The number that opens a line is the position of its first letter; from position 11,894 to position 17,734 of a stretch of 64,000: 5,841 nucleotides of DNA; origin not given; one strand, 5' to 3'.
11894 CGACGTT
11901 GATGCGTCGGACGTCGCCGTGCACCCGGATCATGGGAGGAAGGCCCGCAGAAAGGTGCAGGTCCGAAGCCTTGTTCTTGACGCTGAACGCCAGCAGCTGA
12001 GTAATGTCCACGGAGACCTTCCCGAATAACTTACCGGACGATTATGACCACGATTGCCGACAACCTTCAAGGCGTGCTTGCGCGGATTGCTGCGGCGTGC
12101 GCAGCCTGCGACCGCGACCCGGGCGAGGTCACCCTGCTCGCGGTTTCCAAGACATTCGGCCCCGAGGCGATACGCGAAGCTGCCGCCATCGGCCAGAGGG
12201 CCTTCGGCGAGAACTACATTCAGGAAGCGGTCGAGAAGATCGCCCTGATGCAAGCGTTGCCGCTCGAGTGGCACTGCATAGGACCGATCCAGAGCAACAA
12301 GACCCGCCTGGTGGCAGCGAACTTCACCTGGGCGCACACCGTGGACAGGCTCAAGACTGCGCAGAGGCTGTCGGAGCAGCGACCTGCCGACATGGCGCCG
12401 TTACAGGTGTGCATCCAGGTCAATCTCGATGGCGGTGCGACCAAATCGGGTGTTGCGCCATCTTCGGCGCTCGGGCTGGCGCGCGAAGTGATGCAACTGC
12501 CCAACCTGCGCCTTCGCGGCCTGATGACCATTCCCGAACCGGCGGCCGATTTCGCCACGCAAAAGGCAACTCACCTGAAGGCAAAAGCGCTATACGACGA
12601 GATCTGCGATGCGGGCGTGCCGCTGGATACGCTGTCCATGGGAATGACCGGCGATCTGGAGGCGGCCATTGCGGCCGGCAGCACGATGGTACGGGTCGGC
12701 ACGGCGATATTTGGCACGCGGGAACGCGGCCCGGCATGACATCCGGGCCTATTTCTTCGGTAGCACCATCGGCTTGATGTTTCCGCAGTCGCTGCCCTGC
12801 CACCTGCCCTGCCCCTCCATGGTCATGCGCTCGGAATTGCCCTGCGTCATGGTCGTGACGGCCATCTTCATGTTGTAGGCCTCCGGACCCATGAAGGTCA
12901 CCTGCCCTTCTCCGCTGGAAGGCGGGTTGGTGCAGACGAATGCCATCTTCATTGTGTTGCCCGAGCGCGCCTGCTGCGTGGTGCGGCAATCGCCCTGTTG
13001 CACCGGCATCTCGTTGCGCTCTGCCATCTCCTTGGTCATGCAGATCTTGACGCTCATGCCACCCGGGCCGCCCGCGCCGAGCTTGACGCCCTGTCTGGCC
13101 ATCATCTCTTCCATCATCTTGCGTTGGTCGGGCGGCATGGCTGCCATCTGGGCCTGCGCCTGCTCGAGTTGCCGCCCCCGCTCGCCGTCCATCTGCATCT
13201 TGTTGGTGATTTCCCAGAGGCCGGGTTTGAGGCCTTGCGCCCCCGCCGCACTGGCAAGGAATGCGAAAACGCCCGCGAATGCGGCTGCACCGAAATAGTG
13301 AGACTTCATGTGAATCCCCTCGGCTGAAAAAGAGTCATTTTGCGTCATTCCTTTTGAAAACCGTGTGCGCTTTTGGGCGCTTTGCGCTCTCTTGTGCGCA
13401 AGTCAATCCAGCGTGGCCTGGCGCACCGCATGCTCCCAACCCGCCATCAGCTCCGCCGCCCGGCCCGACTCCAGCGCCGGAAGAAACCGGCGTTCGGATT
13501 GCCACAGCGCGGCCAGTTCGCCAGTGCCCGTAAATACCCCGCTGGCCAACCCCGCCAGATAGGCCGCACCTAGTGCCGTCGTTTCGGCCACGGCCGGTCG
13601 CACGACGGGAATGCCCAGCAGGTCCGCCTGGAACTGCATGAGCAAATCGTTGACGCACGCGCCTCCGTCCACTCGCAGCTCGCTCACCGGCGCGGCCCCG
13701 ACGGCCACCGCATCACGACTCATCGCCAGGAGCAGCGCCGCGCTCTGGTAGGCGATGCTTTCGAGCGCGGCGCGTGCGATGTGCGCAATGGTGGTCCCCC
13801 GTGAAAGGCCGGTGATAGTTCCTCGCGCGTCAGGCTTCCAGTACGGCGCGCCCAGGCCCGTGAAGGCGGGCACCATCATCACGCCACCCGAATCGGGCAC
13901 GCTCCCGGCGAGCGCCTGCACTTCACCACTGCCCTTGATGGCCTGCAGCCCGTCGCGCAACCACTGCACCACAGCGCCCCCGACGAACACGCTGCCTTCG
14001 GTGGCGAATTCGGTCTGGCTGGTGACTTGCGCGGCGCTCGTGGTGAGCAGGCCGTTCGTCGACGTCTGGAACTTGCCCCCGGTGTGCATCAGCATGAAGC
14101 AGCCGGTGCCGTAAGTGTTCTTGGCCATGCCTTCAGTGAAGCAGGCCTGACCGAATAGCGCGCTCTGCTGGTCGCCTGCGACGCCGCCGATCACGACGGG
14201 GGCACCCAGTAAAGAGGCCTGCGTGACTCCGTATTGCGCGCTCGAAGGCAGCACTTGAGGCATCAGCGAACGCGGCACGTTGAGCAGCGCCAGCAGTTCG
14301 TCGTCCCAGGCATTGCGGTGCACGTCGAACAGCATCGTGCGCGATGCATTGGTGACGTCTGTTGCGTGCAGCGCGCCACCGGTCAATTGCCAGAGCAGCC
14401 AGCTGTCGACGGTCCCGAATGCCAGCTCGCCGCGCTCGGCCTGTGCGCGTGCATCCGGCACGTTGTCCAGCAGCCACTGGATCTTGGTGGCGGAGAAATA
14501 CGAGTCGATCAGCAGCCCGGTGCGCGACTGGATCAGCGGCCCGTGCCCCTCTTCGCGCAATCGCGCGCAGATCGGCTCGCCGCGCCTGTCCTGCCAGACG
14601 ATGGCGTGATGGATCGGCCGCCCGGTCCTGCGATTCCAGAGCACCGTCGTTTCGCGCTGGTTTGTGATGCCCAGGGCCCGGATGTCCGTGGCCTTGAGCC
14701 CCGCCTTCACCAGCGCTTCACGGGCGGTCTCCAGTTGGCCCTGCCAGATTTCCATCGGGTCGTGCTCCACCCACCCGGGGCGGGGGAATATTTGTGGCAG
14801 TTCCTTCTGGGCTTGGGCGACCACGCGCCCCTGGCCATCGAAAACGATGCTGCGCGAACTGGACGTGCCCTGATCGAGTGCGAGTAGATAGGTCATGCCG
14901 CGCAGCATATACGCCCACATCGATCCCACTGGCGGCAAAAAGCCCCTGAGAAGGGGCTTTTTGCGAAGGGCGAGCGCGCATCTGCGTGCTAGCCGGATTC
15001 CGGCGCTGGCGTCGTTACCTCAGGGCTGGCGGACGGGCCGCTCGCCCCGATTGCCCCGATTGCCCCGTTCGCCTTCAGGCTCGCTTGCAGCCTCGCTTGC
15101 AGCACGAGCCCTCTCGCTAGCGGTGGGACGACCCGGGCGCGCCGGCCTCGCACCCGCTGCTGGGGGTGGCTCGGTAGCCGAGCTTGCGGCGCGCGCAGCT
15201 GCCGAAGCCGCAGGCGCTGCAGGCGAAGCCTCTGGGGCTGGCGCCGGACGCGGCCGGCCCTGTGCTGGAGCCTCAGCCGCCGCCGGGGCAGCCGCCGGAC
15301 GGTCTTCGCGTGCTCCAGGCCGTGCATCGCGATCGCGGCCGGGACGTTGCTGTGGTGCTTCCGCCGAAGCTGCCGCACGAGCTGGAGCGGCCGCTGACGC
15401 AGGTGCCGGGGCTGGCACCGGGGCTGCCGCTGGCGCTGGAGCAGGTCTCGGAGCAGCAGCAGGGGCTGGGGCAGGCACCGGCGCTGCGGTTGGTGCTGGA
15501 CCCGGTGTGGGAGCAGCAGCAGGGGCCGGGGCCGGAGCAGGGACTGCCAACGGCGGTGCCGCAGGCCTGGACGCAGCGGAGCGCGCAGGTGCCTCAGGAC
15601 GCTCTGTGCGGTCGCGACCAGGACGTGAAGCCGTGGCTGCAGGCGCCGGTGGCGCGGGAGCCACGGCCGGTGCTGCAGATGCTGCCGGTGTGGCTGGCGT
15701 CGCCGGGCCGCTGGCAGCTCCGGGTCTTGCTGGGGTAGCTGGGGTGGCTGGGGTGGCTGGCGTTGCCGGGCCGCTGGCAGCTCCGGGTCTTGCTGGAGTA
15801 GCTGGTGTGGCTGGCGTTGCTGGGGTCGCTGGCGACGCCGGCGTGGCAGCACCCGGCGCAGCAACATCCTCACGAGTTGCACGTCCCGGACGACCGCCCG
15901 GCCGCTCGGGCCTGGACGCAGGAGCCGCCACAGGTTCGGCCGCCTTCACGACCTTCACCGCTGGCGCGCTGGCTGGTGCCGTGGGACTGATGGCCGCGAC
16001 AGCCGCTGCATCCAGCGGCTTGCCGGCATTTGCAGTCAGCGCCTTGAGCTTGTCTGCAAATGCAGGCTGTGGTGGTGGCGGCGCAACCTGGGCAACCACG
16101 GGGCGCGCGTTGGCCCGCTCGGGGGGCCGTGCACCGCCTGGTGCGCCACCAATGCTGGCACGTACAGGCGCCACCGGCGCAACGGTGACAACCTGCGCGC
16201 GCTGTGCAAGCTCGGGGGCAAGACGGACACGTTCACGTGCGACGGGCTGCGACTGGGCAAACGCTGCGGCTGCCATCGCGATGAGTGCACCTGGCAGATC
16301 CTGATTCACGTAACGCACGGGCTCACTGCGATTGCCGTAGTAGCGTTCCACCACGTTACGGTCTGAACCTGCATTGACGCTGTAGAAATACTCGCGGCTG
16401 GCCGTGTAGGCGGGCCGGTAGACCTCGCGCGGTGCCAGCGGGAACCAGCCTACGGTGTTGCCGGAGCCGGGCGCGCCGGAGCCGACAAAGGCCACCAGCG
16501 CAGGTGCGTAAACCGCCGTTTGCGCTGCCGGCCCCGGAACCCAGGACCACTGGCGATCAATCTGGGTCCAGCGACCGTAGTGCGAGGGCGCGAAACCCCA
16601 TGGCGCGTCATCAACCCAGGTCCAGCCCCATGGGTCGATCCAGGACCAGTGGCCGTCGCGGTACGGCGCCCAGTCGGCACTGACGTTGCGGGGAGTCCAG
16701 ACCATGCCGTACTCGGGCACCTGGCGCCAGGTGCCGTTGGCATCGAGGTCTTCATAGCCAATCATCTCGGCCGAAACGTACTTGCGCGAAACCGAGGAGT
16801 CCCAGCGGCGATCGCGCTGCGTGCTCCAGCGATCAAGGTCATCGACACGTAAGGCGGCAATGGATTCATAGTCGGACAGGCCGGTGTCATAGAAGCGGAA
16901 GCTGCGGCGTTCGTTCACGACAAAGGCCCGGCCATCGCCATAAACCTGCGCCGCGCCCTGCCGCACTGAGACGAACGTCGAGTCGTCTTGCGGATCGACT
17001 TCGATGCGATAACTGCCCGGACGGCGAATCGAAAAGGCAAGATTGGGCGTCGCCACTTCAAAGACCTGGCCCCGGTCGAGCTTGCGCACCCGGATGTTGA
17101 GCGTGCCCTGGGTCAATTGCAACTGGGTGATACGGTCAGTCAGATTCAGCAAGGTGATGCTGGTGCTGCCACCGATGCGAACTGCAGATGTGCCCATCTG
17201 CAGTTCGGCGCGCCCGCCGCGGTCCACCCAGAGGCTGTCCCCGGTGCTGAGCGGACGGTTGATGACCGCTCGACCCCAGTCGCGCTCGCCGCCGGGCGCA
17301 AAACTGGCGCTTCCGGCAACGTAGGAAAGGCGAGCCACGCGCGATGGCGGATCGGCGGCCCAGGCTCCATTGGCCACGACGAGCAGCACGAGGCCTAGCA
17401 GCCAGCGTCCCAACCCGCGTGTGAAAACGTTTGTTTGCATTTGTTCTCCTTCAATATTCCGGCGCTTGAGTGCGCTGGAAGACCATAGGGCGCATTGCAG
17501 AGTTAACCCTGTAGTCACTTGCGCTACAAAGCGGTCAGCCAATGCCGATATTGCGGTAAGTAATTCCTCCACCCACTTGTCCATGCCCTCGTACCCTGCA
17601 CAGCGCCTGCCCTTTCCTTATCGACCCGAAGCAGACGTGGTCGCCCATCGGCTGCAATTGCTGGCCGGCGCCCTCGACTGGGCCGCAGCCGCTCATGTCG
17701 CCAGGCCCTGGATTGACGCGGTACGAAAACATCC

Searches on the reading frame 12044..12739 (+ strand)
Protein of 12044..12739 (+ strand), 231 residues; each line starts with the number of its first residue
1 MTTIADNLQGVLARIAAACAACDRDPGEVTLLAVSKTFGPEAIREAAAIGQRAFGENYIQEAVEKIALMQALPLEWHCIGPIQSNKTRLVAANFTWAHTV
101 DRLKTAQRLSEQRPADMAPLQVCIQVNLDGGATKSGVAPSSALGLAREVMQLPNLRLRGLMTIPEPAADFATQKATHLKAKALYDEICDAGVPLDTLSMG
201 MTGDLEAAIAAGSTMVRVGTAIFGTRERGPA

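Call 96: search_protein_families(library=pfam, proteins=[window:12044-12739:+], max_evalue=0.001)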
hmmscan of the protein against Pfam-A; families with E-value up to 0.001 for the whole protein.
window:12044-12739:+ (231 aa): 1 family
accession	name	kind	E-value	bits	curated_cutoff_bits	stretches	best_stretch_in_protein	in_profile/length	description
PF01168.26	Ala_racemase_N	-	3.8e-25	89.3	24.1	1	28-226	20-219/220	Alanine racemase, N-terminal domain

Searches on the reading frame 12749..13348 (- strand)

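Call 96: search_protein_families(library=pfam, proteins=[window:12749-13348:-], max_evalue=0.001)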
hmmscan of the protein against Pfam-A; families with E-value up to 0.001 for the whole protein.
window:12749-13348:- (199 aa): 1 family
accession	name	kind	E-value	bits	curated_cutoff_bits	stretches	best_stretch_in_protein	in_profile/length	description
PF12276.13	DUF3617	-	1.1e-20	74.8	24.5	1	40-188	1-106/106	Protein of unknown function (DUF3617)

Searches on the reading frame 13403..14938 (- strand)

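Call 45: search_protein_families(library=pfam, proteins=[window:13403-14938:-], max_evalue=0.00001)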
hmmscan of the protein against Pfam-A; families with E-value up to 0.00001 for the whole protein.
window:13403-14938:- (511 aa): 2 families
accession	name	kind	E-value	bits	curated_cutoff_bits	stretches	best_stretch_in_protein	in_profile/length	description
PF00370.27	FGGY_N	-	6.9e-77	258.8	28.8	1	17-263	1-245/245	FGGY family of carbohydrate kinases, N-terminal domain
PF02782.22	FGGY_C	-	1.7e-42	145.9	27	1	273-465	2-197/198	FGGY family of carbohydrate kinases, C-terminal domain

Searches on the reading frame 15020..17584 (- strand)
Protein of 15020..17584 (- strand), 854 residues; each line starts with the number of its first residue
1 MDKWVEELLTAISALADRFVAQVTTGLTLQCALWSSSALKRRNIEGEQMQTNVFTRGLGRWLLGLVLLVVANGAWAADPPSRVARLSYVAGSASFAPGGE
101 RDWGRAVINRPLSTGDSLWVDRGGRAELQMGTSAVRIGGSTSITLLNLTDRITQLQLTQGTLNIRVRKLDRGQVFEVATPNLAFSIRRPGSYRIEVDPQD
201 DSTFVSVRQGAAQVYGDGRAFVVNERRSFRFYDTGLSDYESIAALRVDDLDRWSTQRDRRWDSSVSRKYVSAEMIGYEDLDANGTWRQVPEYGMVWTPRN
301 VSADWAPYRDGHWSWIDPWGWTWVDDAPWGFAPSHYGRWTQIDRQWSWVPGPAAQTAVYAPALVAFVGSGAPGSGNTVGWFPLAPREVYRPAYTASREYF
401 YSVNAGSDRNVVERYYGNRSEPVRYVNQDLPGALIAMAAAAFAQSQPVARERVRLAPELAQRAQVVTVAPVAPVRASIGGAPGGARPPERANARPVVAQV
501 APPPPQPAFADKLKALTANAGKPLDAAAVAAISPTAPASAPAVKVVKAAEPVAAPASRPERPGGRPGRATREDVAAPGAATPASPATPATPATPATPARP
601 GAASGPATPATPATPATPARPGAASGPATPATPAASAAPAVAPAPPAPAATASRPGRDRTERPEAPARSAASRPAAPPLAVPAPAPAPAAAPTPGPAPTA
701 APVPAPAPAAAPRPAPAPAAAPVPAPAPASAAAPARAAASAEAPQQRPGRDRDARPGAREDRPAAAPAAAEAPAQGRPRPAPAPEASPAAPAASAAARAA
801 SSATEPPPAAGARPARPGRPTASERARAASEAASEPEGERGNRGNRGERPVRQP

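Call 45: search_protein_families(library=pfam, proteins=[window:15020-17584:-], max_evalue=0.00001)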
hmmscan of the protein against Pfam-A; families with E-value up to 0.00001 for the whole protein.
window:15020-17584:- (854 aa): 2 families
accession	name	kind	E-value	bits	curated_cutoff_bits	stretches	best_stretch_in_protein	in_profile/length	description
PF20245.3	DUF6600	-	5.9e-29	100.6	27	1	277-386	1-101/102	Family of unknown function (DUF6600)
PF04773.18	FecR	-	5.8e-07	30.3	24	1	118-212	3-96/97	FecR protein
